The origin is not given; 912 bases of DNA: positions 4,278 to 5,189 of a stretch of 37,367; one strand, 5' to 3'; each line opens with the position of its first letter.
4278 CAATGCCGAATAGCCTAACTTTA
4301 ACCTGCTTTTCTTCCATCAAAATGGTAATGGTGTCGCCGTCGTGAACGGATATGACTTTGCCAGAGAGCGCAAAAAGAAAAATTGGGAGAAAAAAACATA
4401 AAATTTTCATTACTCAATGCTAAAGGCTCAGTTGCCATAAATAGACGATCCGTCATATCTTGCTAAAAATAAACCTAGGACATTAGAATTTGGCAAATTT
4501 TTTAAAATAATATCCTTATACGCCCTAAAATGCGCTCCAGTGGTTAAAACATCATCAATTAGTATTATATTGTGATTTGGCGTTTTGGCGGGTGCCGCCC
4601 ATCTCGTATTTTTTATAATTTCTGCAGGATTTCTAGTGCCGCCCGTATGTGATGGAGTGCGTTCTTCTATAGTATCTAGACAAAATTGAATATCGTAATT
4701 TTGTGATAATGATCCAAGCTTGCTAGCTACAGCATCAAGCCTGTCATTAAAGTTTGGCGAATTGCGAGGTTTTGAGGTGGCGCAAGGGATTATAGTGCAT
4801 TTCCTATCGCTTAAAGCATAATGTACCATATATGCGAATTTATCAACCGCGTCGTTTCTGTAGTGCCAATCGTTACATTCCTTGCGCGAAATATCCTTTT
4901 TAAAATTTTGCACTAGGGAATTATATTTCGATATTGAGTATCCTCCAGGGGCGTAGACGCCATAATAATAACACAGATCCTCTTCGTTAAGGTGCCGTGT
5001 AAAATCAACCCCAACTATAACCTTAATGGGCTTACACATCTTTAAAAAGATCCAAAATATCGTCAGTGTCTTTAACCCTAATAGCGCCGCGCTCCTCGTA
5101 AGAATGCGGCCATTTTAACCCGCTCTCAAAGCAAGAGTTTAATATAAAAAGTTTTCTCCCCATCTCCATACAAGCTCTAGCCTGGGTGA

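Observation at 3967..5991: Prophage operon encoding DprA-like, ComFC-like PRTase and secreted SNase: a competence-targeting module?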

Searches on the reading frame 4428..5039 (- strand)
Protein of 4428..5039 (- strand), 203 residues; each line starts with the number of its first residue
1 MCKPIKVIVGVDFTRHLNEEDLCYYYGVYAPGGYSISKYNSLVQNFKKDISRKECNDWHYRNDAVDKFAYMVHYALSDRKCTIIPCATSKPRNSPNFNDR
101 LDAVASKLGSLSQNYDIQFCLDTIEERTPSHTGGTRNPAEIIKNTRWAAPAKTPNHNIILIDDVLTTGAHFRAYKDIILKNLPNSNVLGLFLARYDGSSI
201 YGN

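Call 3: search_protein_families(library=pfam, proteins=[window:4428-5039:-], max_evalue=0.1)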
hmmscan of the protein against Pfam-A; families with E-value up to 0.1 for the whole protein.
window:4428-5039:- (203 aa): 2 families
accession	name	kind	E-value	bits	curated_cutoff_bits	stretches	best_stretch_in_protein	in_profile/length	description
PF00156.33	Pribosyltran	-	0.0045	16.7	26.3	1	102-169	45-101/158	Phosphoribosyl transferase domain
PF24390.1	PRTase-CE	-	0.063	13.6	27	1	145-186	103-139/253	PRTase-CE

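Call 4: search_protein_families(library=padloc, proteins=[window:4428-5039:-], max_evalue=0.1)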
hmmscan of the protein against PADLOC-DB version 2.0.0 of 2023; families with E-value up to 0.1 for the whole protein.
window:4428-5039:- (203 aa): 1 family
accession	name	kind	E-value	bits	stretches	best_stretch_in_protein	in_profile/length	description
PDLC03962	ShosT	-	3.4e-33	113.5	1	13-196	8-212/237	-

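Call 5: search_protein_families(library=ncbifam, proteins=[window:4428-5039:-], max_evalue=0.1)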
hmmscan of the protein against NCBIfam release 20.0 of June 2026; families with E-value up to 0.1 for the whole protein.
window:4428-5039:- (203 aa): 6 families
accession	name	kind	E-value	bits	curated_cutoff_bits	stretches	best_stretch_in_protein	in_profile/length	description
TIGR00201.1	comF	subfamily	2.8e-06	27.4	233.55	1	38-193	44-189/190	ComF family protein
NF003546.0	PRK05205.1-2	equivalog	0.021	14.5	268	1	154-182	94-122/175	bifunctional pyr operon transcriptional regulator/uracil phosphoribosyltransferase PyrR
NF003548.0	PRK05205.1-4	equivalog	0.022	14.6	218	1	152-181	87-116/173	bifunctional pyr operon transcriptional regulator/uracil phosphoribosyltransferase PyrR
NF003549.0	PRK05205.1-5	equivalog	0.047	13.1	138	1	148-179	92-123/182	bifunctional pyr operon transcriptional regulator/uracil phosphoribosyltransferase PyrR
NF003545.0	PRK05205.1-1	equivalog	0.053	13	140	1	151-173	85-107/171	bifunctional pyr operon transcriptional regulator/uracil phosphoribosyltransferase PyrR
NF002636.0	PRK02304.1-5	equivalog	0.056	12.9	125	0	154-180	116-142/176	adenine phosphoribosyltransferase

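Call 17: search_solved_structures(query=window:4428-5039:-, max_evalue=1, show_alignments=2)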
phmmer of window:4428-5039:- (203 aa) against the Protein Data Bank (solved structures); distinct sequences matched with E-value up to 1: 3.
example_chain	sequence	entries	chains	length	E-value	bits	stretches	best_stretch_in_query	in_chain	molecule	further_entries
1non_A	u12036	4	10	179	0.27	14.1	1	140-179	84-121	PyrR bifunctional protein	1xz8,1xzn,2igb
3piw_A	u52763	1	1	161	0.45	13.4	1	58-121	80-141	Type I interferon 2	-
4p83_A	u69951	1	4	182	0.46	13.3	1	140-179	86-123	Engineered PyrR protein (Purple)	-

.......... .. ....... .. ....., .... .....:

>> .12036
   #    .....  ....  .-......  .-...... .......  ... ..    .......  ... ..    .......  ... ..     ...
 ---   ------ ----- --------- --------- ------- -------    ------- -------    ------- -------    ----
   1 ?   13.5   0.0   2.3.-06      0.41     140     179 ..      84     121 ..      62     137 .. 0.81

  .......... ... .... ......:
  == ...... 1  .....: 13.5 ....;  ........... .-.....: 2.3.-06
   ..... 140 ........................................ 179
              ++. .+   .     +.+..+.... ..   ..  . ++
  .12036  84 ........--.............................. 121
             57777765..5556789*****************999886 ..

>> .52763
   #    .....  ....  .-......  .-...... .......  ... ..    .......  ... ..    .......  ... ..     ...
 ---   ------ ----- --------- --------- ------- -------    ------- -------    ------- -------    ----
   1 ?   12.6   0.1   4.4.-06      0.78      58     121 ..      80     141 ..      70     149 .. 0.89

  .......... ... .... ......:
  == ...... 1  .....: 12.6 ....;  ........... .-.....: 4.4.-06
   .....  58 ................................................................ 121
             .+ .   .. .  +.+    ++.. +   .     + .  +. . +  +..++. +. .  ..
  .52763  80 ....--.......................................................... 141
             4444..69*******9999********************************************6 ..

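Call 19: find_homologous_proteins(query=window:4428-5039:-)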
Query window:4428-5039:- (203 aa): 23 proteins with E <= 0.001 among 80 candidates.
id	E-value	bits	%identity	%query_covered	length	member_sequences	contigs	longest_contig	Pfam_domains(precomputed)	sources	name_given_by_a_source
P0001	8.5e-133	458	97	100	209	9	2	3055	-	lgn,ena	-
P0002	3.5e-115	401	85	100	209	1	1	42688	-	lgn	-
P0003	2.5e-92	326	71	99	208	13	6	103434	-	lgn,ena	-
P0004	1.3e-88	314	67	100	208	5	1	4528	-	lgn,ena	-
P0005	5.5e-87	309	69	97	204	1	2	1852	-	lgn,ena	-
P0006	2.4e-81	290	64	100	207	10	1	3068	-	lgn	-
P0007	1.3e-75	272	60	98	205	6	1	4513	-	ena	-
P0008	9.0e-75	269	59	97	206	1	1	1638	-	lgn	-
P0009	3.3e-69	251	59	97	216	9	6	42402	-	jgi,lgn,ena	-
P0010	3.7e-55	205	51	96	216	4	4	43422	-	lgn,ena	-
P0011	2.6e-54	202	53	89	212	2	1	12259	-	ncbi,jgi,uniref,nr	ncbi:hypothetical protein [uncultured Campylobacter sp.]|uniref:hypothetical protein n=1 Tax=uncultu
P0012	1.0e-53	200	51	96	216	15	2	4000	-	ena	-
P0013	4.1e-53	198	52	89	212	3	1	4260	-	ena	-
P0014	1.9e-52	196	50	94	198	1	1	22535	-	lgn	-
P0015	1.7e-40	157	45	88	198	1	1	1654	-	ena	-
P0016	2.1e-36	144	42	89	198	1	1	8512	-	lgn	-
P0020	1.7e-31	128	40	87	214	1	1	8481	-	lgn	-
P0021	2.4e-30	124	37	96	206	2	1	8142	-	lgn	-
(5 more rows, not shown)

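Call 20: find_related_loci(query=window:4428-5039:-, collection=genome_contigs, flank=6000)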
Query window:4428-5039:- (203 aa) in genome_contigs; peptide patterns used: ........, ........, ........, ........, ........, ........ (x = any residue, [..] = any of these).
71 stretches matched a pattern, but none encodes a relative of the query by tblastn (E <= 1e-3).

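Call 21: find_encoding_contigs(protein=P0003, flank=6000, max_places=4)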
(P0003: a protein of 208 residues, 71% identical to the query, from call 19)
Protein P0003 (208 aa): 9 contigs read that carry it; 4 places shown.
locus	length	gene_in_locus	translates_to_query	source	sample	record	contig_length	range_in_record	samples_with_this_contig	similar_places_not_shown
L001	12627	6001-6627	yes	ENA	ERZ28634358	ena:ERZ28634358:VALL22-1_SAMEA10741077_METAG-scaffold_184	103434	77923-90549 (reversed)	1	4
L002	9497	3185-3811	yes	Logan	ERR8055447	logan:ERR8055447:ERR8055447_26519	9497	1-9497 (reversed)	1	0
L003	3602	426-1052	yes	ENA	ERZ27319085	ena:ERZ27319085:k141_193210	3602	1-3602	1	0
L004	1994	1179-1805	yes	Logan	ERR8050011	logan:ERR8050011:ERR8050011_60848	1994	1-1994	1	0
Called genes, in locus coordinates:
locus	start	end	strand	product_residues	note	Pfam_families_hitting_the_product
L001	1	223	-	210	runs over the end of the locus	PF20081:DUF6475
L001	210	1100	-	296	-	-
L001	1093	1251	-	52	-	-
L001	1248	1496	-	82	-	-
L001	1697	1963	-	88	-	PF13412:HTH_24 (weak)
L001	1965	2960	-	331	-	PF00145:DNA_methylase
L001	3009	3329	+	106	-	-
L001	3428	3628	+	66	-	-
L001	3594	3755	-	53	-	-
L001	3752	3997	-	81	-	-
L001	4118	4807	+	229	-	PF00717:Peptidase_S24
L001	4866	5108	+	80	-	-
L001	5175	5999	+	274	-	PF02481:DNA_processg_A, PF18306:LDcluster4 (weak)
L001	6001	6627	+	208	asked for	-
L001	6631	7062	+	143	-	PF00565:SNase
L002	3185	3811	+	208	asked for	-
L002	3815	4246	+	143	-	PF00565:SNase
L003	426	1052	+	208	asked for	-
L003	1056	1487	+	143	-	PF00565:SNase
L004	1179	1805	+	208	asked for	-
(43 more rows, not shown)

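Call 22: find_encoding_contigs(protein=P0009, flank=6000, max_places=4)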
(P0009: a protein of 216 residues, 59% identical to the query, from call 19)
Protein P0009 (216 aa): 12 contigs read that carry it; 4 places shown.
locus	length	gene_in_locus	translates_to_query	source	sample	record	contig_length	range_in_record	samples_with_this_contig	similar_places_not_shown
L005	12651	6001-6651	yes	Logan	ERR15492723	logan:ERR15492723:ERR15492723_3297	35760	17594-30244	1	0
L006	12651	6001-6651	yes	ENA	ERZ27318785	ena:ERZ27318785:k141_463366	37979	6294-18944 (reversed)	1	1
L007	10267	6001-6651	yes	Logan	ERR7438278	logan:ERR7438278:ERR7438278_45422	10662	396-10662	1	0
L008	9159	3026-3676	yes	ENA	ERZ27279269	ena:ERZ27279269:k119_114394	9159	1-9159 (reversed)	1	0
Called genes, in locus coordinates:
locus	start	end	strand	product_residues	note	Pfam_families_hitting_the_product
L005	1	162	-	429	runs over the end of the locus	-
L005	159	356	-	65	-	-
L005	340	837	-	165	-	-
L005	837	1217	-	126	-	PF06356:DUF1064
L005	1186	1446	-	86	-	-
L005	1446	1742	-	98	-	-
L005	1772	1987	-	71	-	-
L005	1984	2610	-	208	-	PF20081:DUF6475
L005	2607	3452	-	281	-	PF13730:HTH_36 (weak)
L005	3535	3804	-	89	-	-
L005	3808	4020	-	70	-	-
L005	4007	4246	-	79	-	PF01381:HTH_3 (weak)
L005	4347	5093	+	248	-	PF01381:HTH_3, PF12844:HTH_19, PF13560:HTH_31 (faint), PF00717:Peptidase_S24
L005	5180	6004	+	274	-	PF02481:DNA_processg_A, PF18306:LDcluster4 (faint)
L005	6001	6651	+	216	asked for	-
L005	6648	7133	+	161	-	PF00565:SNase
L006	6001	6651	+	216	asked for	-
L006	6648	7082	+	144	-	PF00565:SNase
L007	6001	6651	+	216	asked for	-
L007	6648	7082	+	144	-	PF00565:SNase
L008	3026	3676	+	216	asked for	-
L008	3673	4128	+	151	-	PF00565:SNase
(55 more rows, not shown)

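Call 23: find_encoding_contigs(protein=P0010, flank=6000, max_places=4)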
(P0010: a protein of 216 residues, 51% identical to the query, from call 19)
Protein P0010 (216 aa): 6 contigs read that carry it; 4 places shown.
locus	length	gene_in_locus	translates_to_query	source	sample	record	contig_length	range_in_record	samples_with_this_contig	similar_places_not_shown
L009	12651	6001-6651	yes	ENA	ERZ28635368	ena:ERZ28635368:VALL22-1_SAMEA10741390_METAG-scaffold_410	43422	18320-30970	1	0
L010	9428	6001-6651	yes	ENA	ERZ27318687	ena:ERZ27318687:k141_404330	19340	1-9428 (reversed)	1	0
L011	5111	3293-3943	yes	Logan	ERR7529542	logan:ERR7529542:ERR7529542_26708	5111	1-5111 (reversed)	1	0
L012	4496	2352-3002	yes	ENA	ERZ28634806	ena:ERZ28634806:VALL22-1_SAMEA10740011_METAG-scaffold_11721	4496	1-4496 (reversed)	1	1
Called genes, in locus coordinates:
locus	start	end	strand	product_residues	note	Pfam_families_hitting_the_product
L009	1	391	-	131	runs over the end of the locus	PF06356:DUF1064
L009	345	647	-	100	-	-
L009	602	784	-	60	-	-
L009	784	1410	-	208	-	PF20081:DUF6475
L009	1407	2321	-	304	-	-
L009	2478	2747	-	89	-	-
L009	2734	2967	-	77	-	-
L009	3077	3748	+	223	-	PF00717:Peptidase_S24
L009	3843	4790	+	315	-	-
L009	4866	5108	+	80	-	-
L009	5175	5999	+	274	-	PF02481:DNA_processg_A, PF18306:LDcluster4 (weak)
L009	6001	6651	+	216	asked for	-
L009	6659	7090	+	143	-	PF00565:SNase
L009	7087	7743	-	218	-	PF24199:DUF7424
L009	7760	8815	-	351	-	PF13588:HSDR_N_2, PF04313:HSDR_N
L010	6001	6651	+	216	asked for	-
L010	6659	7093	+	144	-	PF00565:SNase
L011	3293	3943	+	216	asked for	-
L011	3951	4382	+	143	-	PF00565:SNase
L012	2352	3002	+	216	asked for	-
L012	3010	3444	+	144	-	PF00565:SNase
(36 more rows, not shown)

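Call 24: find_encoding_contigs(protein=P0014, flank=6000, max_places=3)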
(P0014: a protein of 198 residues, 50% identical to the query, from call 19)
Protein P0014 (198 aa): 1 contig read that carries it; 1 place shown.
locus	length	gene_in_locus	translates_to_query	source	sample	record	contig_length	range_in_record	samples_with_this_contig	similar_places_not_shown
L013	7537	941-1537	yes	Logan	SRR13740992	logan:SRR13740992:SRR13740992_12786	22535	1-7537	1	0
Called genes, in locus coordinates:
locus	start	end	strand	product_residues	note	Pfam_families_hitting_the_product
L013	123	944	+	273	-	PF02481:DNA_processg_A, PF18306:LDcluster4 (weak)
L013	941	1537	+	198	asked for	-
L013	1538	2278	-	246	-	PF01381:HTH_3, PF12844:HTH_19, PF13560:HTH_31, PF00717:Peptidase_S24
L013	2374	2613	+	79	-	-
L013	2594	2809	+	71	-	-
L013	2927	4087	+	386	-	-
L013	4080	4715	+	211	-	-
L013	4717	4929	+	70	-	-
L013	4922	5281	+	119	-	-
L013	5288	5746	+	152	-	-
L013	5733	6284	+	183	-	-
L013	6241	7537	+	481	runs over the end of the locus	PF03237:Terminase_6N, PF17289:Terminase_6C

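Call 25: find_encoding_contigs(protein=P0016, flank=6000, max_places=3)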
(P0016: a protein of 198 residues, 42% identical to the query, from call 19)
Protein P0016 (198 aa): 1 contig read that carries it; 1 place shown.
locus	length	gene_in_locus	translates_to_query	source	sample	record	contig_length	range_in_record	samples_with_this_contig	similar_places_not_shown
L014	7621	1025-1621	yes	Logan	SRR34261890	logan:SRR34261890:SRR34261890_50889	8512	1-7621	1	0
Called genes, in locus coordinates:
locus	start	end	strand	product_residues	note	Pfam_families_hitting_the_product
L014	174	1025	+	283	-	PF02481:DNA_processg_A, PF18306:LDcluster4 (faint)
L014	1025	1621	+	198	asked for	-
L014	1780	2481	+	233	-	PF26854:Phage_ORF13_CC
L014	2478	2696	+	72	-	-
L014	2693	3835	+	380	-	PF13252:Phage_capsid_3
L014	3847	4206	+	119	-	-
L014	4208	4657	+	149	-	-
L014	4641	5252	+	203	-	-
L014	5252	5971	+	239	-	-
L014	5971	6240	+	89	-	-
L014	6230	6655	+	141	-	-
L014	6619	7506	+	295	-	-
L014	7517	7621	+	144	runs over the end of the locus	-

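Call 26: find_encoding_contigs(protein=P0020, flank=6000, max_places=3)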
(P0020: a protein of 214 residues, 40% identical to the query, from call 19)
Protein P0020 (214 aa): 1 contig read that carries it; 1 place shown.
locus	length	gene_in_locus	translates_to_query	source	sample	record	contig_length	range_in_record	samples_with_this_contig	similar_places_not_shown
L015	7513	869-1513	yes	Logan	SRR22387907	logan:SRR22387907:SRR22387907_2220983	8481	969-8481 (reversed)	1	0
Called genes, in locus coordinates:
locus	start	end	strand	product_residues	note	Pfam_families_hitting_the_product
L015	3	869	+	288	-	?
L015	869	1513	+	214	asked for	-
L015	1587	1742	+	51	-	-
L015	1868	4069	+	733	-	PF12161:HsdM_N, PF02384:N6_Mtase, PF05175:MTS (weak), PF07669:Eco57I, PF01420:Methylase_S (weak)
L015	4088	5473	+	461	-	PF08867:FRG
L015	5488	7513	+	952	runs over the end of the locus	PF04313:HSDR_N, PF04851:ResIII, PF00270:DEAD, PF18766:SWI2_SNF2, PF22679:T1R_D3-like, PF12008:EcoR124_C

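Call 27: find_encoding_contigs(protein=P0021, flank=6000, max_places=3)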
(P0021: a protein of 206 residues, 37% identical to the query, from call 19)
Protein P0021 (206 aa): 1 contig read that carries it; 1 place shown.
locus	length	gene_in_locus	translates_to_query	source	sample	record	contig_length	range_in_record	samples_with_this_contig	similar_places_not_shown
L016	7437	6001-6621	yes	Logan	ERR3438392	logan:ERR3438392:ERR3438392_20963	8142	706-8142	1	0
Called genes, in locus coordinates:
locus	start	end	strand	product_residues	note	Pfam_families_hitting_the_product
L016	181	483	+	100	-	-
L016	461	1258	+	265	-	PF13230:GATase_4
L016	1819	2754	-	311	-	PF09250:Prim-Pol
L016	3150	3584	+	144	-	-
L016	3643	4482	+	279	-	-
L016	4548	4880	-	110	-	-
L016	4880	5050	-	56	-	-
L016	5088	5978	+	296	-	PF02481:DNA_processg_A, PF18306:LDcluster4 (weak)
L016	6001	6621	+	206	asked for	-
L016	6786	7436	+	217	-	?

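Call 30: find_related_loci(query=A1, collection=genome_contigs, flank=6000)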
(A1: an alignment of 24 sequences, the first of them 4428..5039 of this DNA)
Query A1 (203 aa) in genome_contigs; peptide patterns used: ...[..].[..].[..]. (x = any residue, [..] = any of these).
145 stretches matched a pattern; 123 encode a relative of the query (tblastn E <= 1e-3); the best 80 are kept; 80 distinct loci.
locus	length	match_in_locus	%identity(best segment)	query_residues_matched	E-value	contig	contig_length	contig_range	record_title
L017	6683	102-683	52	1-194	2e-58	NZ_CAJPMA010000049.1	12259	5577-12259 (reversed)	MAG: uncultured Campylobacter sp. isolate SRR9217389-mag-bin.8, whole genome shotgun sequence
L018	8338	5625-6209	43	1-194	2e-40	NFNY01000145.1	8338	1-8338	Campylobacter jejuni strain isolate_W1 NODE_22_length_8258_cov_54.423832, whole genome shotgun sequence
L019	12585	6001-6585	43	1-194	1e-39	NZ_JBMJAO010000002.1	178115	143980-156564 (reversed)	Campylobacter jejuni strain GB55 contig00002, whole genome shotgun sequence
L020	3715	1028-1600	39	3-195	1e-37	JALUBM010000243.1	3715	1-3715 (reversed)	MAG: Sulfurimonas sp. isolate S142_metabat2_scaf2bin.016 S142_NODE_5856_length_3715_cov_3.270346, whole genome shotgun s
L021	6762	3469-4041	39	3-195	7e-37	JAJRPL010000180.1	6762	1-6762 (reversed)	MAG: Bacteroidetes bacterium isolate Dive100_bin1.54 k141_330382, whole genome shotgun sequence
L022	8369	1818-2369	38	16-195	2e-35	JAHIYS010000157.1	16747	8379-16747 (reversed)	MAG: Gammaproteobacteria bacterium isolate Modern_marine.mb.132 Modern_marine.mb.132_k141_1636639, whole genome shotgun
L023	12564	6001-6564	36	15-194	1e-28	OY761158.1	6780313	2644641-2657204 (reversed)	MAG: Thermoanaerobaculia bacterium isolate 1b26a83f-5f0d-4c2c-8de2-47f95369405e genome assembly, chromosome: 1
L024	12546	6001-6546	34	13-194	1e-27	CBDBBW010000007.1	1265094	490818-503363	MAG: Bdellovibrionales bacterium isolate dea61dae-8d83-4a52-8d99-894d0c87a452 genome assembly, contig: contig_7, whole g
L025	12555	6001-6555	35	15-194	6e-27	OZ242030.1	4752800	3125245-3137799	MAG: Paracoccaceae bacterium isolate b0a31e3e-96fe-4094-b8e3-cdc964d6e1dc genome assembly, chromosome: 1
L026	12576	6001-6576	31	12-194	5e-27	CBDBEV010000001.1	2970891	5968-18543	MAG: bacterium isolate 138114a6-c459-4528-9bbc-32813c999549 genome assembly, contig: contig_1, whole genome shotgun sequ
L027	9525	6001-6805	34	6-194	5e-27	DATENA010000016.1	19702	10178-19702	MAG TPA_asm: Fibrobacteria bacterium isolate SMAG_U8957 k141_2652650, whole genome shotgun sequence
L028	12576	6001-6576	31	12-194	5e-27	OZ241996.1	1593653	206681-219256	MAG: bacterium isolate 138114a6-c459-4528-9bbc-32813c999549 genome assembly, chromosome: 1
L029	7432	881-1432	35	16-194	4e-26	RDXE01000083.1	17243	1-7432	MAG: Alphaproteobacteria bacterium isolate PH2015_14S_64_13 PH2015_14S_scaffold_267, whole genome shotgun sequence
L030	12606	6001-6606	33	3-194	8e-26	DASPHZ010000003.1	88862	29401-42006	MAG TPA_asm: Thermoanaerobaculia bacterium isolate SMAG_U11969 k141_1262443, whole genome shotgun sequence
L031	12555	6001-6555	33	16-194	9e-26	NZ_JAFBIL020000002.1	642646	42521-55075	Massilia soli strain R798 NODE_2_length_642646_cov_190.105262, whole genome shotgun sequence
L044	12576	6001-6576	33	15-196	6e-24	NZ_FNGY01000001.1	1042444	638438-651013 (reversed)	Pedobacter steynii strain DSM 19110, whole genome shotgun sequence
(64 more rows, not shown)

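Call 37: find_related_loci(query=A1, collection=viral_contigs, flank=6000)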
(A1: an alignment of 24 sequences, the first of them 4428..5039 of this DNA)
Query A1 (203 aa) in viral_contigs; peptide patterns used: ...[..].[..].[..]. (x = any residue, [..] = any of these).
17 stretches matched a pattern; 17 encode a relative of the query (tblastn E <= 1e-3); 17 distinct loci.
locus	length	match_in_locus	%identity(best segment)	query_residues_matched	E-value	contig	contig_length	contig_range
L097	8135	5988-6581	59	5-201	1e-74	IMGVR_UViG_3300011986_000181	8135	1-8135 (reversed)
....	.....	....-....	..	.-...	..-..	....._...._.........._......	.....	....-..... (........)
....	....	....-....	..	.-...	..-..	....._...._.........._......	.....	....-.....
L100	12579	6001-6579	45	3-194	2e-43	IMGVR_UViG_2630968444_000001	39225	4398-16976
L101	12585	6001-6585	43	1-194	2e-40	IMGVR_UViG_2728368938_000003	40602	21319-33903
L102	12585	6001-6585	43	1-194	2e-40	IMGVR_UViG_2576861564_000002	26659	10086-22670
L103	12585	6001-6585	43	1-194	2e-39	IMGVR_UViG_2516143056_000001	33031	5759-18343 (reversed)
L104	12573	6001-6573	34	16-200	6e-30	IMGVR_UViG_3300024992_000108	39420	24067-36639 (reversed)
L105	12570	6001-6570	32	17-194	3e-27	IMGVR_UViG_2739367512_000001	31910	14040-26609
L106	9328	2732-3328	34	3-194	5e-27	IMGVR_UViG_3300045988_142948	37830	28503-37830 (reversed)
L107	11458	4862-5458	34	3-194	5e-27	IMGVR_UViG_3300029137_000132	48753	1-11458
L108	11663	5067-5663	34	3-194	2e-26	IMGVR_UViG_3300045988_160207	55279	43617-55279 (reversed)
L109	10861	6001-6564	31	16-194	6e-23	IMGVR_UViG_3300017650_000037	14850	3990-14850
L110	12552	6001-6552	32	16-194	3e-21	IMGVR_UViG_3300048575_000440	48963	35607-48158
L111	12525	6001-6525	26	12-187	3e-16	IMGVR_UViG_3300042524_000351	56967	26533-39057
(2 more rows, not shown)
